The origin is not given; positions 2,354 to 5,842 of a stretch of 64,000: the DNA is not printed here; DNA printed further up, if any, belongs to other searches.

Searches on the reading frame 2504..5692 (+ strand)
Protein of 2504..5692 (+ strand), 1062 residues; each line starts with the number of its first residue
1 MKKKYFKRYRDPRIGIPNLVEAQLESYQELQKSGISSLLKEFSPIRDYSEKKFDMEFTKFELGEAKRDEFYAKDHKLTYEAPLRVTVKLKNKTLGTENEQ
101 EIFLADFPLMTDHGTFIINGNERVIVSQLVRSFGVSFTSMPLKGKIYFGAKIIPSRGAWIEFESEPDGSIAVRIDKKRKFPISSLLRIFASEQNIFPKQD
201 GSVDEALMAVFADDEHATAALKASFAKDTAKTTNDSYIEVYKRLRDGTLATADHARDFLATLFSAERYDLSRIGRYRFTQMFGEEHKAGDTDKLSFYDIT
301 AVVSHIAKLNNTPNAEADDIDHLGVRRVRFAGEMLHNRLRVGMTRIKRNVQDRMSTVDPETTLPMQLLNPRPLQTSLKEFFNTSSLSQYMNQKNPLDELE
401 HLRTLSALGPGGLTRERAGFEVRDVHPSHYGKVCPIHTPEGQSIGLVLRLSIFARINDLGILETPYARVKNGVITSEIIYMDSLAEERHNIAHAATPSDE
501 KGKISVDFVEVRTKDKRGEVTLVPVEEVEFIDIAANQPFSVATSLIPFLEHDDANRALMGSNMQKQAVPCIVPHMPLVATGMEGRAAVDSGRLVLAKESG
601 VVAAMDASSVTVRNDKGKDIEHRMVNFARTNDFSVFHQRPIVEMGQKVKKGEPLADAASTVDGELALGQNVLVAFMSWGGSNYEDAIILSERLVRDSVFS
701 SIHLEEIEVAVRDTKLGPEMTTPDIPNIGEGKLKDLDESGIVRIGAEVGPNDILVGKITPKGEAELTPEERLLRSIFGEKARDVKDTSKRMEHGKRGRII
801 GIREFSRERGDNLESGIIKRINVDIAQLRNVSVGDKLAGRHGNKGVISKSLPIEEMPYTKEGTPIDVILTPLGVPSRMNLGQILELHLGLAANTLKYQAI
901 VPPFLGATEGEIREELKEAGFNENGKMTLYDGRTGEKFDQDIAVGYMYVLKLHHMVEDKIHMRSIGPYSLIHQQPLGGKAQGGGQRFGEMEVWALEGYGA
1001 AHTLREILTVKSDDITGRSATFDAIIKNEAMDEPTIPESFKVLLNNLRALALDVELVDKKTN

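Call 66: find_homologous_proteins(query=window:2504-5692:+, max_evalue=1e-100)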
Query window:2504-5692:+ (1062 aa): 8000 proteins with E <= 1e-100 among 8000 candidates; the best 120 are listed.
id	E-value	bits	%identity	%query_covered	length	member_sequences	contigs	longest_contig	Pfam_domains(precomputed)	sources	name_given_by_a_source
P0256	0.0e+0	2378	100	100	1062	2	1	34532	PF04565.22,PF04561.20,PF04560.26,PF10385.15,PF04563.21,PF00562.34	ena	-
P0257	0.0e+0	1881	79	99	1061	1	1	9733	PF04565.22,PF04561.20,PF04560.26,PF10385.15,PF04563.21,PF00562.34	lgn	-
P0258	0.0e+0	1866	79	98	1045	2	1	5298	PF04565.22,PF04561.20,PF04560.26,PF10385.15,PF04563.21,PF00562.34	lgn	-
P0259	0.0e+0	1771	73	100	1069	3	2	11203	PF04565.22,PF04561.20,PF04560.26,PF10385.15,PF04563.21,PF00562.34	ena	-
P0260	0.0e+0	1767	82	89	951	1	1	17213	PF04565.22,PF04561.20,PF04560.26,PF10385.15,PF04563.21,PF00562.34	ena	-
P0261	0.0e+0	1760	73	100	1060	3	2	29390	PF04565.22,PF04561.20,PF04560.26,PF10385.15,PF04563.21,PF00562.34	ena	-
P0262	0.0e+0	1756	72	100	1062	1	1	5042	PF04565.22,PF04561.20,PF04560.26,PF10385.15,PF04563.21,PF00562.34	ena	-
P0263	0.0e+0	1746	73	99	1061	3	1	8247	PF04565.22,PF04561.20,PF04560.26,PF10385.15,PF04563.21,PF00562.34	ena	-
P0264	0.0e+0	1743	72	100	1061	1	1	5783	PF04565.22,PF04561.20,PF04560.26,PF10385.15,PF04563.21,PF00562.34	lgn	-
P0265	0.0e+0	1742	73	100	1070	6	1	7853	PF04565.22,PF04561.20,PF04560.26,PF10385.15,PF04563.21,PF00562.34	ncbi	-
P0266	0.0e+0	1739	72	100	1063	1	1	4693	PF04565.22,PF04561.20,PF04560.26,PF10385.15,PF04563.21,PF00562.34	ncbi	ncbi:MAG TPA: DNA-directed RNA polymerase subunit beta [Candidatus Paceibacterota bacterium]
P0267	0.0e+0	1735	72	100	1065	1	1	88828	PF04565.22,PF04561.20,PF04560.26,PF10385.15,PF04563.21,PF00562.34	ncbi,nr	ncbi:MAG: DNA-directed RNA polymerase subunit beta [Parcubacteria group bacterium]|nr:DNA-directed R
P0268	0.0e+0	1728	72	100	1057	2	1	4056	PF04565.22,PF04561.20,PF04560.26,PF10385.15,PF04563.21,PF00562.34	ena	-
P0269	0.0e+0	1728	73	98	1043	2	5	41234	PF04565.22,PF04561.20,PF04560.26,PF10385.15,PF04563.21,PF00562.34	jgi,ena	-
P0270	0.0e+0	1726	72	100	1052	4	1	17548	PF04565.22,PF04561.20,PF04560.26,PF10385.15,PF04563.21,PF00562.34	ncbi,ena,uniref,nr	ncbi:MAG: DNA-directed RNA polymerase subunit beta [Candidatus Lloydbacteria bacterium RIFCSPLOWO2_1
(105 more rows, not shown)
